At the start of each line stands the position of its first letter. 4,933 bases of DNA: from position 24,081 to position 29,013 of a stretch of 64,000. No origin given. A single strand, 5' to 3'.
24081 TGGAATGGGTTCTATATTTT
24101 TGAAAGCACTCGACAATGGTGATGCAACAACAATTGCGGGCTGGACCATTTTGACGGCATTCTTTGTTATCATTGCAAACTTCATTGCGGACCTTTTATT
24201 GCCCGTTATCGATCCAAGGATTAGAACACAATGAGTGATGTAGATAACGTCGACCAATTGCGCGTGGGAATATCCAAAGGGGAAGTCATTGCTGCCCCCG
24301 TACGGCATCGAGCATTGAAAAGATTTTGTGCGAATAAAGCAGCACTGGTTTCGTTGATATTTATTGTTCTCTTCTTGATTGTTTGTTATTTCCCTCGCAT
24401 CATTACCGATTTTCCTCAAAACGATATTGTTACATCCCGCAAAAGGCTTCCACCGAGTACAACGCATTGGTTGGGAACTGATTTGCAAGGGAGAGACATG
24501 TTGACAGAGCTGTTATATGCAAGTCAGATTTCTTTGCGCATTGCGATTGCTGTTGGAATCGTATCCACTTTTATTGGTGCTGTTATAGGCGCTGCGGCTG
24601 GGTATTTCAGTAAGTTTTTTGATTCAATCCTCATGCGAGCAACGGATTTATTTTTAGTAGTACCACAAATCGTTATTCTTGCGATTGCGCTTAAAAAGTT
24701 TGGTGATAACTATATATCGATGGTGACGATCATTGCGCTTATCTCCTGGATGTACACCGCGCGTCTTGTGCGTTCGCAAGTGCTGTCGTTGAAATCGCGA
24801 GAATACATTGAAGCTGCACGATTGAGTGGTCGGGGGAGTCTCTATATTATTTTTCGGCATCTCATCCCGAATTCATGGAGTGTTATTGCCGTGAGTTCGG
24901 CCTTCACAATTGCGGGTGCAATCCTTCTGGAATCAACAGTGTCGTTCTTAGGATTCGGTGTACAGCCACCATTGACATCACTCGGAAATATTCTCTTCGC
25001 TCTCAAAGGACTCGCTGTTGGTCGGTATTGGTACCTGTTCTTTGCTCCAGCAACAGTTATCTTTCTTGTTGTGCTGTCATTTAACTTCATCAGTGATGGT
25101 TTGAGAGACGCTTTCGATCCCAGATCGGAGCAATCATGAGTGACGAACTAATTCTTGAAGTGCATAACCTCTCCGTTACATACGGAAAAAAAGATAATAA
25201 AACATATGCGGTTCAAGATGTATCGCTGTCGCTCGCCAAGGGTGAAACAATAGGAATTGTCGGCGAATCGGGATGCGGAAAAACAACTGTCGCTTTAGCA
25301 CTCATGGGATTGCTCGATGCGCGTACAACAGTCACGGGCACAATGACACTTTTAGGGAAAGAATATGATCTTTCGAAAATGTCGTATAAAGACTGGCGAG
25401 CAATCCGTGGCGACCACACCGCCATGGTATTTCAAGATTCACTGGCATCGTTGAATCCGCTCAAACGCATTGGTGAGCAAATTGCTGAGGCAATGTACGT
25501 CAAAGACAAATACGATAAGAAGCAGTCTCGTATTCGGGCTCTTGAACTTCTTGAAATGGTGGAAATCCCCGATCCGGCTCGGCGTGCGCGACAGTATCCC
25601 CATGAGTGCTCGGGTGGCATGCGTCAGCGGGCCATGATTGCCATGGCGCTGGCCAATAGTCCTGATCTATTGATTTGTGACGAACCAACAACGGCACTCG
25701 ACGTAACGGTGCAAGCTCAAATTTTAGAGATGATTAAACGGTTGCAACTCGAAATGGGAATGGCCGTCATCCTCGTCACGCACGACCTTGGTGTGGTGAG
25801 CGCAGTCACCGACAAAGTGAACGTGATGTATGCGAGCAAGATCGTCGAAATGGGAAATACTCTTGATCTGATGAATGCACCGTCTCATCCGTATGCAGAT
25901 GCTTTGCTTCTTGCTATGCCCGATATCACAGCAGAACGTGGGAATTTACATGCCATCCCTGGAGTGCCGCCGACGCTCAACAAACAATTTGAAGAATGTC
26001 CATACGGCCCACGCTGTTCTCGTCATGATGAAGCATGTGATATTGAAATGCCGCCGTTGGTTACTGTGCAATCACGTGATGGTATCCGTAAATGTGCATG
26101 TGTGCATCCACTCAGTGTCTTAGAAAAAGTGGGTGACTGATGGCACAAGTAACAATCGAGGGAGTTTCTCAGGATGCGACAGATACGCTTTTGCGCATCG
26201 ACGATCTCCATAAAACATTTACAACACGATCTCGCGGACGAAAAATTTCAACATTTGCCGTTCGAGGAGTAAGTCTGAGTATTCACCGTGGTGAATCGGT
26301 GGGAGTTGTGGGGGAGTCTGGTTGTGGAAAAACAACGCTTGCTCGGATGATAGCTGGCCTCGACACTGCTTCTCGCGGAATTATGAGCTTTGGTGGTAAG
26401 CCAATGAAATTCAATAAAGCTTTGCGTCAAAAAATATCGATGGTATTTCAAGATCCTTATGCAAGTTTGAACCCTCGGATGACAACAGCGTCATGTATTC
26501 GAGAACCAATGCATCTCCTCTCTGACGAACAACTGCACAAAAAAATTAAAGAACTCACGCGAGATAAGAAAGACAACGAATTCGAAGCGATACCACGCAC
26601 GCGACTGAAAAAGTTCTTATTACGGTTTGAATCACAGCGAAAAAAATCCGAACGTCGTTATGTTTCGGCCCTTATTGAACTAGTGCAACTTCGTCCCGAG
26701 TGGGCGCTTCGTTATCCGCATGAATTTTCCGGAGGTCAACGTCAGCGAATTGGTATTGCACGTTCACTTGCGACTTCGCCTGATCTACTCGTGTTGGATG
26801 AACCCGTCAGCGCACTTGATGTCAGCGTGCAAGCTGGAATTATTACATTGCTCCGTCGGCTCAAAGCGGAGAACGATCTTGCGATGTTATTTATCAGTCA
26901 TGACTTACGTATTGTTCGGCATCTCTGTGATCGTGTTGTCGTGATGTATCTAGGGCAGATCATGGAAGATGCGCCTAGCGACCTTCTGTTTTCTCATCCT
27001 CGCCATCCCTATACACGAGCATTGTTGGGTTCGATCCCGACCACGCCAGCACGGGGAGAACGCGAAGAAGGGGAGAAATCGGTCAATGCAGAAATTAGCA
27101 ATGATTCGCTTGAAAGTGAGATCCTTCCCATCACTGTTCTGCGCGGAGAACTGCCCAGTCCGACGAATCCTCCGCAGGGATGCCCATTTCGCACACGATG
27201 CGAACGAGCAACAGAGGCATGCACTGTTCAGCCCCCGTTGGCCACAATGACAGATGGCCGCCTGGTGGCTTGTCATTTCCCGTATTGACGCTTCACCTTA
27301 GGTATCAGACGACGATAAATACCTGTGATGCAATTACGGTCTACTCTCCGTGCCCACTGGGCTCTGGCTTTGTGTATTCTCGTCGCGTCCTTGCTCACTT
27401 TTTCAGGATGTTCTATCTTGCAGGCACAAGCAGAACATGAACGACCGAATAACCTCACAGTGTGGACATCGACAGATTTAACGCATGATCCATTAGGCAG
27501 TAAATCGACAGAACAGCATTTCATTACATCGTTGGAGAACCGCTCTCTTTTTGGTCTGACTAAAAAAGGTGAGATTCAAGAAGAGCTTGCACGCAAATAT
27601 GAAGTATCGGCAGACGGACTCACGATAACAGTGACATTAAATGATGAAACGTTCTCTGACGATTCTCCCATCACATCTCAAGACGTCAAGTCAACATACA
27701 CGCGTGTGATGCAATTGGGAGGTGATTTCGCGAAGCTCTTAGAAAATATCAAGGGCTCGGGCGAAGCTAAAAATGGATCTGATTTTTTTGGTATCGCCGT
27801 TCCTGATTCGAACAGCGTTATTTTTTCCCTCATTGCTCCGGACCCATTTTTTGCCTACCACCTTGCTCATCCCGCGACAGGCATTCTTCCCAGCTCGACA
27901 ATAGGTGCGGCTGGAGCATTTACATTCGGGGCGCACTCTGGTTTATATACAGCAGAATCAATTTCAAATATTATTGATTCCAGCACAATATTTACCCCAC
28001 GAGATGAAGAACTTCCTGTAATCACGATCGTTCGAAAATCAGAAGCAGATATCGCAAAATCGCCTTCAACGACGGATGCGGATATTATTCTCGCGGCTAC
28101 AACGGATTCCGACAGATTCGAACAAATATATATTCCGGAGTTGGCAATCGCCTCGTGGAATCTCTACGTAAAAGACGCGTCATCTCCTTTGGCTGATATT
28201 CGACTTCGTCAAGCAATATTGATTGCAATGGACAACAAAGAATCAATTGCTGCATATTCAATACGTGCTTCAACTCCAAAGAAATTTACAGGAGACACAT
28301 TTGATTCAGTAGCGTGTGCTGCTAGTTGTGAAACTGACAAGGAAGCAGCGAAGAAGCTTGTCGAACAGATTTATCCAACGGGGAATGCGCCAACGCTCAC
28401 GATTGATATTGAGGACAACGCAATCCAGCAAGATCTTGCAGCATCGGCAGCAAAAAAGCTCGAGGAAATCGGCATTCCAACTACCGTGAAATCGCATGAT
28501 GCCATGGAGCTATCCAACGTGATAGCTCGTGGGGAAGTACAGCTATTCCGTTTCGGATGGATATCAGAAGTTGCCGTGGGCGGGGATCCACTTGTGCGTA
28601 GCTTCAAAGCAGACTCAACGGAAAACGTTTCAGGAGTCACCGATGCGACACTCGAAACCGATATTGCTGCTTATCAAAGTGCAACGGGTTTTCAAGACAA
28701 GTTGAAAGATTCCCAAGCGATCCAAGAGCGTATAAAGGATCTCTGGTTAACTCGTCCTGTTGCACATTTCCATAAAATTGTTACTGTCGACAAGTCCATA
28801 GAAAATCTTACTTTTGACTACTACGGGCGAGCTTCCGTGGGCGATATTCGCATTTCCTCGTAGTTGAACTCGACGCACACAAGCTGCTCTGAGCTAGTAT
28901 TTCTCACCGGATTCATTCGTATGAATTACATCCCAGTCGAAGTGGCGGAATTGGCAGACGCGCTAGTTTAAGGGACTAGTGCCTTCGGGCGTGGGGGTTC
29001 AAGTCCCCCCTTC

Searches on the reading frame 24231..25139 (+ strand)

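Call 60: search_protein_families(library=ncbifam, proteins=[window:24231-25139:+], max_evalue=1e-10)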
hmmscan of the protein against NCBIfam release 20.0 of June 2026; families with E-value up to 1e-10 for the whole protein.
window:24231-25139:+ (302 aa): 14 families
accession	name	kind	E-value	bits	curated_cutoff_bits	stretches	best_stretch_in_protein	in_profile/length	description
NF045476.1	Opp4C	equivalog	1.5e-82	277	350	1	27-298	5-278/278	oligopeptide ABC transporter permease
NF045474.1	Opp2C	equivalog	1.7e-58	198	300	1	70-296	11-236/236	nickel transporter permease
NF045473.1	Opp1C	equivalog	1.1e-57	195.5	350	1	34-298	3-266/267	nickel/cobalt ABC transporter permease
NF045475.1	Opp3C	equivalog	1.1e-56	192.3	450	1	78-298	107-326/328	oligopeptide ABC transporter permease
NF011935.0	PRK15406.1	equivalog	6.3e-55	187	433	1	14-298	15-300/302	oligopeptide ABC transporter permease OppC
TIGR02790.1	nickel_nikC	equivalog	6.3e-54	183.3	358.45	1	40-296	3-258/258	nickel ABC transporter permease subunit NikC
NF007738.0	PRK10417.1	equivalog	2e-51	175.1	335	1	36-299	9-271/277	nickel ABC transporter permease subunit NikC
NF011662.0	PRK15082.1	equivalog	2.7e-51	174.7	484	1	18-300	20-301/303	glutathione ABC transporter permease GsiD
NF007376.0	PRK09881.1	equivalog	9.7e-49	165.9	434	1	38-299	33-293/298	D,D-dipeptide ABC transporter permease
NF047573.1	opine_perm_CntC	exception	4.9e-48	163.8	440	1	29-298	2-270/271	staphylopine uptake ABC transporter permease subunit CntC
NF043080.1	MMSYN1_0166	equivalog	2.7e-47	161.2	370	1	29-299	31-305/307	oligopeptide ABC transporter permease OppC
NF008160.0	PRK10913.1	equivalog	3.6e-46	157.9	483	1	17-301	7-300/300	dipeptide ABC transporter permease DppC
NF011596.0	PRK15021.1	subfamily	4.5e-27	95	439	1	73-298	115-338/341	microcin C ABC transporter permease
NF011691.0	PRK15111.1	equivalog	5.9e-24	85.1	379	1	27-295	18-291/296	putrescine export ABC transporter permease SapC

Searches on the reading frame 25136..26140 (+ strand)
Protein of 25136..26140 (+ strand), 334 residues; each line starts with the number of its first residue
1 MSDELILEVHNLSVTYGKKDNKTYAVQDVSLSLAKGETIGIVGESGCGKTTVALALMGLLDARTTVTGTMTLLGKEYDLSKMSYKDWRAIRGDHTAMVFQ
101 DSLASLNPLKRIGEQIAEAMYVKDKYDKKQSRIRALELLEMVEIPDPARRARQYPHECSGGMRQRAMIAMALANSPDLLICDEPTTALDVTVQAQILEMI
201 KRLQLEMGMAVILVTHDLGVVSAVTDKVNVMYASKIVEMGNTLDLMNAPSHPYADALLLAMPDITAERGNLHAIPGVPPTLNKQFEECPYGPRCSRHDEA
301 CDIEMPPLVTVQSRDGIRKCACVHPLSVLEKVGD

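Call 11: search_protein_families(library=pfam, proteins=[window:25136-26140:+])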
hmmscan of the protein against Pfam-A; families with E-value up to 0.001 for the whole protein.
window:25136-26140:+ (334 aa): 5 families
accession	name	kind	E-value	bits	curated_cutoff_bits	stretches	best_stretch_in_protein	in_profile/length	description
PF00005.33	ABC_tran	-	6.9e-29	101.6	25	1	27-186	2-137/137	ABC transporter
PF08352.17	oligo_HPY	-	1.8e-15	57.5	27.1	1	237-301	1-65/65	Oligopeptide/dipeptide transporter, C-terminal region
PF13304.12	AAA_21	-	5.1e-08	33.8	27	1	110-221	190-303/304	AAA domain, putative AbiEii toxin, Type IV TA system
PF02463.25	SMC_N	-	1.9e-05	24.6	40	1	22-232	11-213/220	RecF/RecN/SMC N terminal domain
PF13401.12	AAA_22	-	5.7e-05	23.9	27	1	41-214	10-121/130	AAA domain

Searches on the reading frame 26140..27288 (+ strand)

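Call 11: search_protein_families(library=pfam, proteins=[window:26140-27288:+])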
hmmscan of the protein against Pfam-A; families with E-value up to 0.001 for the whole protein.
window:26140-27288:+ (382 aa): 3 families
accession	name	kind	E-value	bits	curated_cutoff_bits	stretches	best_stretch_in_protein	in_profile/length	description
PF00005.33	ABC_tran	-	2.1e-30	106.5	25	1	42-223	2-136/137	ABC transporter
PF08352.17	oligo_HPY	-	3.2e-15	56.7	27.1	2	275-307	1-33/65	Oligopeptide/dipeptide transporter, C-terminal region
PF13304.12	AAA_21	-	4.9e-06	27.3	27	1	192-259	234-303/304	AAA domain, putative AbiEii toxin, Type IV TA system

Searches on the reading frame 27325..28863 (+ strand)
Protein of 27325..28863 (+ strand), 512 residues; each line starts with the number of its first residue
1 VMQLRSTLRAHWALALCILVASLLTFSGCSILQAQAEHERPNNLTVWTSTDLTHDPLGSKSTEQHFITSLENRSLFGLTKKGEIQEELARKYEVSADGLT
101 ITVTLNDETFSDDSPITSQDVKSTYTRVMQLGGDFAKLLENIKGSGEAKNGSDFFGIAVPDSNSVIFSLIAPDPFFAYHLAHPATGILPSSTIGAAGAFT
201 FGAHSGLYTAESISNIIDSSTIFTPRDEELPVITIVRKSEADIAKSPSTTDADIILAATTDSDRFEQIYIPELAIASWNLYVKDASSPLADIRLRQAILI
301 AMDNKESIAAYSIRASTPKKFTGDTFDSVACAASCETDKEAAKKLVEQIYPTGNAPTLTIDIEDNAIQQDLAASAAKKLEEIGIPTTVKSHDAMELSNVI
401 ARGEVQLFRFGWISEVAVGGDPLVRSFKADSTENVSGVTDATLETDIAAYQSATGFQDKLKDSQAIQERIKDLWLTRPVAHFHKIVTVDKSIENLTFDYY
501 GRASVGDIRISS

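Call 11: search_protein_families(library=pfam, proteins=[window:27325-28863:+])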
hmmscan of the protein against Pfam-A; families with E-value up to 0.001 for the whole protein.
window:27325-28863:+ (512 aa): 1 family
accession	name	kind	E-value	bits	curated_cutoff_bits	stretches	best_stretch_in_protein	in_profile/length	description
PF00496.27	SBP_bac_5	-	1.9e-27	96.8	32.4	2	83-188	1-99/368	Bacterial extracellular solute-binding proteins, family 5 Middle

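Call 15: find_related_loci(query=window:27325-28863:+, collection=genome_contigs, flank=6000)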
Query window:27325-28863:+ (512 aa) in genome_contigs; peptide patterns used: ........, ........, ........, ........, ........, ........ (x = any residue, [..] = any of these).
50 stretches matched a pattern, but none encodes a relative of the query by tblastn (E <= 1e-3).
